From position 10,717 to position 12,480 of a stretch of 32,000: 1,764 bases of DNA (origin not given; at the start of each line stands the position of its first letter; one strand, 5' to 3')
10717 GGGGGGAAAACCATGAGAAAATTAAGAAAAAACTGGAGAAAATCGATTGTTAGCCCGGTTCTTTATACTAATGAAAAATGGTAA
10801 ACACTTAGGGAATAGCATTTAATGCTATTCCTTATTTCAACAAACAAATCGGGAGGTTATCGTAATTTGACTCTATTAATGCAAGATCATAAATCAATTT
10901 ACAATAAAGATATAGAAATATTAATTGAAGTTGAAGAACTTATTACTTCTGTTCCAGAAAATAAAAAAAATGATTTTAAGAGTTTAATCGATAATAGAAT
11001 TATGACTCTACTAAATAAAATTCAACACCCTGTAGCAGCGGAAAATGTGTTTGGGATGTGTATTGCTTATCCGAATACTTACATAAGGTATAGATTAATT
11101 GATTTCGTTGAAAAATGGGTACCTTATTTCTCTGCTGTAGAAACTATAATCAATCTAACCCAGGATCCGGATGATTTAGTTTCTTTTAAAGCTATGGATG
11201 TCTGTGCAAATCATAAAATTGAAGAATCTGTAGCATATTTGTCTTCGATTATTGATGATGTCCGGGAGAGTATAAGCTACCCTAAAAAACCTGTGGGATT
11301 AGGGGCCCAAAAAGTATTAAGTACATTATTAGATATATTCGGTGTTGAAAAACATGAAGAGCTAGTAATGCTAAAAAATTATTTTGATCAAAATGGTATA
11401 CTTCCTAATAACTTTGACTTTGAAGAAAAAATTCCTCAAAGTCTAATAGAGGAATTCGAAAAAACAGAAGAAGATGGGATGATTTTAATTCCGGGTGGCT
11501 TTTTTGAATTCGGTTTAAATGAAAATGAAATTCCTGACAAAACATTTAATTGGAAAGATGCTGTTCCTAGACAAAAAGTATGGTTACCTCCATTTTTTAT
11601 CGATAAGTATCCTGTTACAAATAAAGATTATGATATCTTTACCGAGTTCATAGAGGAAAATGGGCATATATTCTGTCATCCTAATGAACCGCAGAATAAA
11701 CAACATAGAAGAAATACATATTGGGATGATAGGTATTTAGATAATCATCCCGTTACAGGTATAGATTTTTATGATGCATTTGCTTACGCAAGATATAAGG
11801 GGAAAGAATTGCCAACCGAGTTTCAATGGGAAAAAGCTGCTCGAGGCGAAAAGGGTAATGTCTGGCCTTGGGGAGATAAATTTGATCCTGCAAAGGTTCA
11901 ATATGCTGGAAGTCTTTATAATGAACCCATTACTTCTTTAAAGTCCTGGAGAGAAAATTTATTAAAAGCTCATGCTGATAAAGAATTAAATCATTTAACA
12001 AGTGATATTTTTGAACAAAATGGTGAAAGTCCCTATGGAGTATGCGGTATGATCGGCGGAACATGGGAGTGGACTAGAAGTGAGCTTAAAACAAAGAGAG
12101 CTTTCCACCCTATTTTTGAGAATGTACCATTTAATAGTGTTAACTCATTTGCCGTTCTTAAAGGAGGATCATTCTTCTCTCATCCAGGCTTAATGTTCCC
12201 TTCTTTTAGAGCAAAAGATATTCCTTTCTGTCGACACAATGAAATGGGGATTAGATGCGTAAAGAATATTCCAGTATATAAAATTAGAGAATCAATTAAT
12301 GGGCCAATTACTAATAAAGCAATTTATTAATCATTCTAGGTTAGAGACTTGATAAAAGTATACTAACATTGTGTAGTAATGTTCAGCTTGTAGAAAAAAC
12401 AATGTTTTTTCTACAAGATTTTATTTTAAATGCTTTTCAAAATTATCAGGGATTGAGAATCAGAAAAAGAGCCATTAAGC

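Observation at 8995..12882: AT-rich island with an MFS exporter, a 23-aa peptide ORF and a HEAT+FGE-fold enzyme: candidate uncharacterised peptide-modification or conflict module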

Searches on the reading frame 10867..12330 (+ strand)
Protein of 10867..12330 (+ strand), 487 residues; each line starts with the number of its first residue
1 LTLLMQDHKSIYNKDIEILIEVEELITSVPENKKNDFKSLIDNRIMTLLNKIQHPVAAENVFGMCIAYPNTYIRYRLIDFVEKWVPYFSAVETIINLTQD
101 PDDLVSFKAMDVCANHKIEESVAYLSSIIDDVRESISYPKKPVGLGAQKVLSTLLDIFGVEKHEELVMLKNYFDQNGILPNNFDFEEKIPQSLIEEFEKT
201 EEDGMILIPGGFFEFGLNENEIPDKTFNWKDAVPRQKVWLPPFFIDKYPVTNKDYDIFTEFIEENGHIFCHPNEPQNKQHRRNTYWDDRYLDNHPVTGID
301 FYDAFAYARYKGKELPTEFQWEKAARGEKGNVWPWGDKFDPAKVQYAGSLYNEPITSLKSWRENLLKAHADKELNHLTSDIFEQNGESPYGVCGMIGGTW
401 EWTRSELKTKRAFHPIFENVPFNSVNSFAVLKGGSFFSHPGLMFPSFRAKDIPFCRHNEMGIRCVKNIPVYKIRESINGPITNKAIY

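Call 6: search_protein_families(library=pfam, proteins=[window:10867-12330:+], max_evalue=1)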
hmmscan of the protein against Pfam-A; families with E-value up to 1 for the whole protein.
window:10867-12330:+ (487 aa): 2 families
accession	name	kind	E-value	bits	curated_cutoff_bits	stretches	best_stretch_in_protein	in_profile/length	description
PF03781.23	FGE-sulfatase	-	9.1e-69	232.4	23.3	1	202-466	2-255/255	Sulfatase-modifying factor enzyme 1-like domain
PF13646.12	HEAT_2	-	0.21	12.3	27.7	1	69-131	12-73/88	HEAT repeats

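Call 7: search_protein_families(library=ncbifam, proteins=[window:10867-12330:+], max_evalue=1)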
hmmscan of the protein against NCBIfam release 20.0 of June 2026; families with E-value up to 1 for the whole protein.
window:10867-12330:+ (487 aa): 4 families
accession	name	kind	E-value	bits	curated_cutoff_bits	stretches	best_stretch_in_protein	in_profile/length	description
TIGR03440.2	egtB_TIGR03440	equivalog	1.5e-30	106.7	360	1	161-464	133-412/413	ergothioneine biosynthesis protein EgtB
NF041186.1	SenA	equivalog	1.8e-21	77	420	1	153-464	130-380/382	selenoneine synthase SenA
TIGR03525.2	GldK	equivalog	2.4e-14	53.5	350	2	280-467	206-406/408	T9SS ring complex lipoprotein PorK/GldK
TIGR03524.1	GldJ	equivalog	0.03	13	458.2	1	200-264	56-115/559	gliding motility lipoprotein GldJ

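Call 15: find_homologous_proteins(query=window:10867-12330:+, max_evalue=0.00001)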
Query window:10867-12330:+ (487 aa): 794 proteins with E <= 0.00001 among 6268 candidates; the best 120 are listed.
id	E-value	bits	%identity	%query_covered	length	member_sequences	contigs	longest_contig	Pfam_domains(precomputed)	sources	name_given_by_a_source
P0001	0.0e+0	1146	100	100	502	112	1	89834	PF03781.23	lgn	-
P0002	7.4e-274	927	77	99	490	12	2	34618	PF03781.23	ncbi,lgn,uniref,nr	ncbi:formylglycine-generating enzyme family protein [Priestia megaterium]|uniref:formylglycine-gener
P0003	7.4e-240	815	68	99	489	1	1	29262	PF03781.23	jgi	jgi:gamma-glutamyl hercynylcysteine S-oxide synthase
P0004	1.9e-231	787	66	100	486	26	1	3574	PF03781.23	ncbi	ncbi:formylglycine-generating enzyme family protein [Anoxybacillus sp. TBDG-1]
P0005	8.1e-229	778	66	99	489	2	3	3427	PF03781.23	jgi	jgi:gamma-glutamyl hercynylcysteine S-oxide synthase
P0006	2.0e-192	658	57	99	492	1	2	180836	PF03781.23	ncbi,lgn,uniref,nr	ncbi:formylglycine-generating enzyme required for sulfatase activity [Bacillus thermophilus]|uniref:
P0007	1.5e-191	655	57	99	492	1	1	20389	PF03781.23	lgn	-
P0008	1.2e-190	652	59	99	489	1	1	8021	PF03781.23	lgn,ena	-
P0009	3.4e-189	648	57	100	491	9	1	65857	PF03781.23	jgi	jgi:gamma-glutamyl hercynylcysteine S-oxide synthase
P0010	3.7e-189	648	56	99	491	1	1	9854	PF03781.23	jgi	jgi:gamma-glutamyl hercynylcysteine S-oxide synthase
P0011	5.4e-187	640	56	99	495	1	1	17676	PF03781.23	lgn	-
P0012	1.3e-185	636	56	99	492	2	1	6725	PF03781.23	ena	-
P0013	7.7e-181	620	54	100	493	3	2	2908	PF03781.23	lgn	-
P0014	1.2e-180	619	55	99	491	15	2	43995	PF03781.23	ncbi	ncbi:formylglycine-generating enzyme family protein [Bacillus wiedmannii]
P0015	9.0e-179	613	53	99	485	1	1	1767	PF03781.23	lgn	-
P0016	1.0e-178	613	54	100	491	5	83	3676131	PF03781.23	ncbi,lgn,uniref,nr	ncbi:formylglycine-generating enzyme family protein [Kroppenstedtia eburnea]|uniref:Formylglycine-ge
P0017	2.2e-178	612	53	99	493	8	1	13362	PF03781.23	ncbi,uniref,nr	ncbi:formylglycine-generating enzyme family protein [Bacillus sp. AR2-1]|uniref:formylglycine-genera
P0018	7.0e-173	594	52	98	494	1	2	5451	PF03781.23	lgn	-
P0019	3.2e-172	592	54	100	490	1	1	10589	PF03781.23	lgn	-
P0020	8.1e-172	590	54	99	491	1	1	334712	PF03781.23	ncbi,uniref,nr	ncbi:SUMF1/EgtB/PvdO family nonheme iron enzyme [Paenibacillus xylanexedens]|uniref:SUMF1/EgtB/PvdO 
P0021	1.8e-171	589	54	100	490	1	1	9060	PF03781.23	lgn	-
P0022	2.5e-162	559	51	99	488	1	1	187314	PF03781.23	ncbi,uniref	ncbi:SUMF1/EgtB/PvdO family nonheme iron enzyme [Paenibacillus gansuensis]|uniref:SUMF1/EgtB/PvdO fa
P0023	7.8e-161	554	50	100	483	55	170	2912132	PF03781.23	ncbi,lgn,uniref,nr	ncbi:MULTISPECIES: formylglycine-generating enzyme family protein [Mammaliicoccus]|uniref:SUMF1/EgtB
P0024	1.0e-160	554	48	99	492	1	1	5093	PF03781.23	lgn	-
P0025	1.4e-158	547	49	99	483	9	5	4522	PF03781.23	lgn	-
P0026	2.5e-156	539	50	98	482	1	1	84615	PF03781.23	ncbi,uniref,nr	ncbi:SUMF1/EgtB/PvdO family nonheme iron enzyme [Staphylococcus kloosii]|uniref:SUMF1/EgtB/PvdO fami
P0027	4.1e-130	453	42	97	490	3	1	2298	PF03781.23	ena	-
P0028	3.6e-116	407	51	69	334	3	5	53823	PF03781.23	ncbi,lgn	ncbi:MAG: SUMF1/EgtB/PvdO family nonheme iron enzyme [Bacillota bacterium]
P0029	1.6e-115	405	41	97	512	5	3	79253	PF03781.23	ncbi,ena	-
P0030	1.9e-115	404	38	98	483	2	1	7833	PF03781.23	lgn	-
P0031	7.8e-115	402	41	92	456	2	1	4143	PF03781.23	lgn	-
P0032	7.2e-114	399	41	91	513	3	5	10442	PF03781.23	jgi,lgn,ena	-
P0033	2.3e-113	398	59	58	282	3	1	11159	PF03781.23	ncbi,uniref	ncbi:SUMF1/EgtB/PvdO family nonheme iron enzyme [Ferdinandcohnia sp. SAFN-114]|uniref:SUMF1/EgtB/Pvd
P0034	1.3e-110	388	39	100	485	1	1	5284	PF03781.23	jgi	jgi:gamma-glutamyl hercynylcysteine S-oxide synthase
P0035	1.2e-107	379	42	91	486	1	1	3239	PF03781.23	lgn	-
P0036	6.3e-105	370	38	97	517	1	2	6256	PF03781.23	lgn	-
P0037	7.5e-103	363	44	80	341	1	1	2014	PF03781.23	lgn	-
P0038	2.8e-98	348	41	84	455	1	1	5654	PF03781.23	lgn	-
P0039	1.7e-92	329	36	97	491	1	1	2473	PF03781.23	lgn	-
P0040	3.4e-88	314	39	85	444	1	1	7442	PF03781.23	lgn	-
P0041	9.3e-88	313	38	86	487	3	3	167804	PF03781.23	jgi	jgi:iron(II)-dependent oxidoreductase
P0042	1.7e-86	309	39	95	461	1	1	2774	PF03781.23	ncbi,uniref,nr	ncbi:formylglycine-generating enzyme family protein [Bacillus wiedmannii]|uniref:SUMF1/EgtB/PvdO fam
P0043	7.5e-76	274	35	86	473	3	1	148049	PF03781.23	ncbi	ncbi:hypothetical protein C1N61_30610 (plasmid) [Priestia aryabhattai]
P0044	6.6e-70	254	31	93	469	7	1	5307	PF03781.23,PF13646.13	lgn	-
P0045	1.4e-68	250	35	91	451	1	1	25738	PF03781.23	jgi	jgi:iron(II)-dependent oxidoreductase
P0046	3.6e-60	222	32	82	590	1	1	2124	PF03781.23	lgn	-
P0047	7.5e-60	221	41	54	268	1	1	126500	PF03781.23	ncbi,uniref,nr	ncbi:hypothetical protein CU633_14810 [Bacillus sp. V3-13]|uniref:formylglycine-generating enzyme fa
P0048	1.9e-56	210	33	87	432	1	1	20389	PF03781.23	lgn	-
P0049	1.9e-54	203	33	91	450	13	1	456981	PF03781.23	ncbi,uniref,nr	ncbi:formylglycine-generating enzyme family protein (plasmid) [Bacillus sp. ZJS3]|uniref:formylglyci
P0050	4.8e-52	195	35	78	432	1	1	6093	PF03781.23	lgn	-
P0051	1.7e-42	164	30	54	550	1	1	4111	PF03781.23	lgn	-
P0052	5.7e-37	146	31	59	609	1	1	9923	PF03781.23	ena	-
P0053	9.3e-37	145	31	57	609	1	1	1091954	PF03781.23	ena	-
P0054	2.2e-36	144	34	57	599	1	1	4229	PF03781.23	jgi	-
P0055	1.3e-34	138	28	64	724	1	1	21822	PF03781.23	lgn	-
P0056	2.9e-33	133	29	62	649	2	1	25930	PF03781.23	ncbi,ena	-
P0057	2.5e-29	120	37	54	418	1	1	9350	PF03781.23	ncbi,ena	-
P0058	3.8e-29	120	30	55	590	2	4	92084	PF03781.23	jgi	jgi:formylglycine-generating enzyme required for sulfatase activity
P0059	4.8e-29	119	32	60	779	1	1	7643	PF07714.24,PF00069.32,PF03781.23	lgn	-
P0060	2.2e-27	114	27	58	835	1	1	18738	PF03781.23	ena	-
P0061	4.9e-26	109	26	54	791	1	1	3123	PF03781.23,PF13676.12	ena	-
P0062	4.7e-24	103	32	54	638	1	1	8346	PF07714.24,PF00069.32,PF03781.23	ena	-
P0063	1.7e-23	101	33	55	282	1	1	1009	PF03781.23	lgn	-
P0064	7.7e-23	99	30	54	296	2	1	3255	PF03781.23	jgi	jgi:formylglycine-generating enzyme required for sulfatase activity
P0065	7.8e-23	99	33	57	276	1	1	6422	PF03781.23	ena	-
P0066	2.3e-22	97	32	56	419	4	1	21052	PF12867.13,PF03781.23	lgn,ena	-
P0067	6.6e-22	96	33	54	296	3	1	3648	PF03781.23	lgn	-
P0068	8.8e-22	95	35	54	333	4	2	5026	PF03781.23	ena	-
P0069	9.1e-22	95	35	54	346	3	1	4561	PF03781.23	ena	-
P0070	1.6e-21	95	34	55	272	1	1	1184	PF03781.23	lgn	-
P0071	2.7e-21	94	31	57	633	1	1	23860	PF07714.24,PF00069.32,PF03781.23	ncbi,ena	-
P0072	2.8e-21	94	32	48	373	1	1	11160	PF03781.23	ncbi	-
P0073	3.0e-21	94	34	57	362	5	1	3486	PF03781.23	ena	-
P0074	4.1e-21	93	26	60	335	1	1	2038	PF03781.23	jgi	jgi:formylglycine-generating enzyme required for sulfatase activity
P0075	5.3e-21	93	33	54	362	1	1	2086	PF03781.23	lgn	-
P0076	1.2e-20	92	32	55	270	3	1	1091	PF03781.23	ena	-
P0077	1.4e-20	91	33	55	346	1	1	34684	PF03781.23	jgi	jgi:formylglycine-generating enzyme required for sulfatase activity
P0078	1.6e-20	91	33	58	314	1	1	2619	PF03781.23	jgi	-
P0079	1.9e-20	91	31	56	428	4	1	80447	PF12867.13,PF03781.23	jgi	-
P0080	2.3e-20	91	33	56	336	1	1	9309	PF03781.23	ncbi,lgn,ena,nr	ncbi:MAG TPA: formylglycine-generating enzyme family protein [Gammaproteobacteria bacterium]|nr:form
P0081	3.1e-20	90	33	55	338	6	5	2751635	PF03781.23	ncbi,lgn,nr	ncbi:MAG: formylglycine-generating enzyme family protein [Thermodesulfobacteriota bacterium]|nr:MAG:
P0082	3.8e-20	90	29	60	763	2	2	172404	PF24681.2,PF03781.23,PF01344.32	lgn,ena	-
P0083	4.7e-20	90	30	54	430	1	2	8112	PF12867.13,PF03781.23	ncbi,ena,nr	ncbi:MAG: ergothioneine biosynthesis protein EgtB [Calothrix sp. MO_167.B42]|nr:ergothioneine biosyn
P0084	4.7e-20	90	31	58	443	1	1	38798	PF03781.23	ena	-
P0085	9.0e-20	89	29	63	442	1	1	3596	PF12867.13,PF03781.23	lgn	-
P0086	9.2e-20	89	33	44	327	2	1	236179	PF03781.23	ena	-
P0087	1.0e-19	89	31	54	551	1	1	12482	PF07714.24,PF00069.32,PF03781.23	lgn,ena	-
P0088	1.1e-19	88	30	60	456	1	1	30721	PF03781.23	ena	-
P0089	1.3e-19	88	32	54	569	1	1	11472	PF03781.23,PF02012.27,PF13088.13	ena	-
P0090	3.3e-19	87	32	58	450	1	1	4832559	PF03781.23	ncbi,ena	-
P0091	3.6e-19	87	31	54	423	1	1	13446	PF13240.12,PF12773.14,PF03781.23,PF13248.12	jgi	jgi:formylglycine-generating enzyme required for sulfatase activity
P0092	3.6e-19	87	30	55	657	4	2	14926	PF03781.23,PF02416.22,PF13443.13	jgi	-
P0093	3.8e-19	87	32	54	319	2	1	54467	PF03781.23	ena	-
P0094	3.8e-19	87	30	54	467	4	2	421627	PF12867.13,PF03781.23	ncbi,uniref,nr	ncbi:ergothioneine biosynthesis protein EgtB [Nostoc sp. FACHB-87]|uniref:ergothioneine biosynthesis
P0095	4.0e-19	87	29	57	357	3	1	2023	PF03781.23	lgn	-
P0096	4.6e-19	86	31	54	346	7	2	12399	PF03781.23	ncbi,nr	ncbi:gamma-glutamyl hercynylcysteine S-oxide synthase [uncultured bacterium]|nr:gamma-glutamyl hercy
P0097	5.1e-19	86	28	60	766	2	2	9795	PF03781.23,PF01344.32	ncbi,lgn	-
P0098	6.2e-19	86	32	54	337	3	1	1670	PF03781.23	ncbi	-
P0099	7.7e-19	86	30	57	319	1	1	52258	PF03781.23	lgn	-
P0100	8.9e-19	85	31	57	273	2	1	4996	PF03781.23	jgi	jgi:formylglycine-generating enzyme required for sulfatase activity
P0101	1.0e-18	85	33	57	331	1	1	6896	PF03781.23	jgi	-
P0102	1.1e-18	85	33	48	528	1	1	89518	PF01582.26,PF03781.23,PF13676.12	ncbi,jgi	jgi:formylglycine-generating enzyme required for sulfatase activity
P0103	1.1e-18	85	30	60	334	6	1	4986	PF03781.23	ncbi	-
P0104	1.3e-18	85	31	57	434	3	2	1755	PF12867.13,PF03781.23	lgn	-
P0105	1.3e-18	85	32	55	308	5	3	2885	PF03781.23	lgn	-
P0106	1.5e-18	85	30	61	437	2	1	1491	PF12867.13,PF03781.23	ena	-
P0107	1.6e-18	85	31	55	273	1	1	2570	PF03781.23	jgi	jgi:formylglycine-generating enzyme required for sulfatase activity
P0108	1.6e-18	85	26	55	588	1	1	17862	PF03781.23,PF01607.30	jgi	jgi:formylglycine-generating enzyme required for sulfatase activity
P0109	1.7e-18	85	30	59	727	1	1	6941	PF03781.23,PF20703.4,PF20720.4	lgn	-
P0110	1.7e-18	85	32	50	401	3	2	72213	PF12867.13,PF03781.23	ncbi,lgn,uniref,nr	ncbi:Serine/threonine kinase [Richelia intracellularis HH01]|uniref:Serine/threonine kinase n=1 Tax=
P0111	2.3e-18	84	29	56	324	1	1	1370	PF03781.23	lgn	-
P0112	2.4e-18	84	32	54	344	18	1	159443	PF03781.23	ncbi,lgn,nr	ncbi:gamma-glutamyl hercynylcysteine S-oxide synthase [uncultured bacterium]|nr:gamma-glutamyl hercy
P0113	2.7e-18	84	33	54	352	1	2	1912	PF03781.23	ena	-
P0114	2.8e-18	84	34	58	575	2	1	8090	PF13289.13,PF03781.23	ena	-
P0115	3.3e-18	84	30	55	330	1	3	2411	PF03781.23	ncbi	-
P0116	3.4e-18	84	31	54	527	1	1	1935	PF01582.26,PF03781.23,PF13676.12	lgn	-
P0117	3.4e-18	84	32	49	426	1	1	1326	PF03781.23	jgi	jgi:formylglycine-generating enzyme required for sulfatase activity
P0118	3.4e-18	84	32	54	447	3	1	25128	PF12867.13,PF03781.23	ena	-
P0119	3.8e-18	83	28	55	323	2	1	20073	PF03781.23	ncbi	-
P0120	4.2e-18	83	30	57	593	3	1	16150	PF07714.24,PF00069.32,PF03781.23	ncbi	-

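Call 17: find_related_loci(query=A2, collection=genome_contigs, flank=8000)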
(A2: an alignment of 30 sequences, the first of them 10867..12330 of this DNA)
Query A2 (487 aa) in genome_contigs; peptide patterns used: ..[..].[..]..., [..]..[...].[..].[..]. (x = any residue, [..] = any of these).
237 stretches matched a pattern; 169 encode a relative of the query (tblastn E <= 1e-3); the best 80 are kept; 79 distinct loci.
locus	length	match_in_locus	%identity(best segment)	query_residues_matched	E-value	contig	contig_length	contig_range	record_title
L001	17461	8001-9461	99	1-487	0e+0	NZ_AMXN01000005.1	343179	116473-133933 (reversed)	Bacillus inaquosorum KCTC 13429 14.BSI.1_5, whole genome shotgun sequence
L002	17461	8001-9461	99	1-487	0e+0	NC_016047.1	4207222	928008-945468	Bacillus spizizenii TU-B-10, complete sequence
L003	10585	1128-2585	66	1-487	0e+0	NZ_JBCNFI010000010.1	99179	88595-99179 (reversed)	Anoxybacillus kestanbolensis strain NRS-1433 NRS_1433_contig_0000010, whole genome shotgun sequence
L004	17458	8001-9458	66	1-487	0e+0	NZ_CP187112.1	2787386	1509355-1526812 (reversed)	Anoxybacillus sp. D401a strain D404 chromosome, complete genome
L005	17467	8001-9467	57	2-487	0e+0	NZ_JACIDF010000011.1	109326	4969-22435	Anoxybacteroides rupiense strain DSM 17127 Ga0373222_11, whole genome shotgun sequence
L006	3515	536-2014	54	1-487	0e+0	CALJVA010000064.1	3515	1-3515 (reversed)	MAG TPA_asm: uncultured Thermoactinomycetaceae bacterium isolate SRR6713629_bin.62_CONCOCT_v1.1_MAG genome assembly, con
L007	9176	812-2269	66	1-487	0e+0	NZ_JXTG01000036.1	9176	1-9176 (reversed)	Anoxybacillus ayderensis strain AB04 contig000036, whole genome shotgun sequence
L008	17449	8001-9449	51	5-487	2e-162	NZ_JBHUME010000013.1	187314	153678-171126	Paenibacillus gansuensis strain KCTC 3950 platanus_K_21_77_13, whole genome shotgun sequence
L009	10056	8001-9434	49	7-487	4e-161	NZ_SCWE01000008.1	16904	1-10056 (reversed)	Macrococcus hajekii strain CCM4809 NODE_8_length_16904_cov_88.9705, whole genome shotgun sequence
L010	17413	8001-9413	50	12-487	1e-158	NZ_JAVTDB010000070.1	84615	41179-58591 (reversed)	Staphylococcus kloosii strain 3768 Contig_70_49.8687, whole genome shotgun sequence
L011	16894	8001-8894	71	189-487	4e-140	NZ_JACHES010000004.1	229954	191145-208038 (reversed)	Anoxybacillus tengchongensis strain DSM 23211 Ga0415328_04, whole genome shotgun sequence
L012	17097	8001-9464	57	4-487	0e+0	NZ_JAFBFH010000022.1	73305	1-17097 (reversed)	Siminovitchia thermophila strain DSM 105453 Ga0454087_22, whole genome shotgun sequence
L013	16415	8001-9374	36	38-485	2e-90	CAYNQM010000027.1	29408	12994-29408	MAG TPA_asm: uncultured Haladaptatus sp. isolate SRP304980_co2_286 genome assembly, contig: NODE_536_length_29408_cov_12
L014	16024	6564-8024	32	2-465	3e-83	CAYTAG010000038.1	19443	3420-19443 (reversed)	MAG TPA_asm: uncultured Halobacteriales archaeon isolate SRP195330_co1_97 genome assembly, contig: NODE_2003_length_1944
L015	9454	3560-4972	33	1-465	1e-79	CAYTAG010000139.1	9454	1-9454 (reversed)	MAG TPA_asm: uncultured Halobacteriales archaeon isolate SRP195330_co1_97 genome assembly, contig: NODE_7168_length_9454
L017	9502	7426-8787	38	16-476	4e-115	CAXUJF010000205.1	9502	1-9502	MAG TPA_asm: uncultured Streptosporangiaceae bacterium isolate public_SRR14722078_metawrap_bin.1 genome assembly, contig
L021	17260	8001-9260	33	49-465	2e-75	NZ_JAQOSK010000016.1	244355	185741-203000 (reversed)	Streptomyces gilvifuscus strain T113 16, whole genome shotgun sequence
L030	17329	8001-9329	33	29-465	3e-73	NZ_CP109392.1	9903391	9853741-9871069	Streptomyces sp. NBC_01537 strain NBC 01537 chromosome, complete genome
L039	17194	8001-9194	35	66-469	2e-65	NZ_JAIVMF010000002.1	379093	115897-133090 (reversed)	Stappia stellulata strain SN27-3 SN27-3_ctg002, whole genome shotgun sequence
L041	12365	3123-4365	37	50-471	5e-68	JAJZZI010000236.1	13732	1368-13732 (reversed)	MAG: Bacillota bacterium isolate TL2-1.bin20 NODE_2846_length_13732_cov_2.198162, whole genome shotgun sequence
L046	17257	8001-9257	31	72-467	1e-55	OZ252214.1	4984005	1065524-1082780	MAG: Cellvibrionaceae bacterium isolate 55a8bffa-a2ad-4596-9e63-39a54d4c2177 genome assembly, chromosome: 1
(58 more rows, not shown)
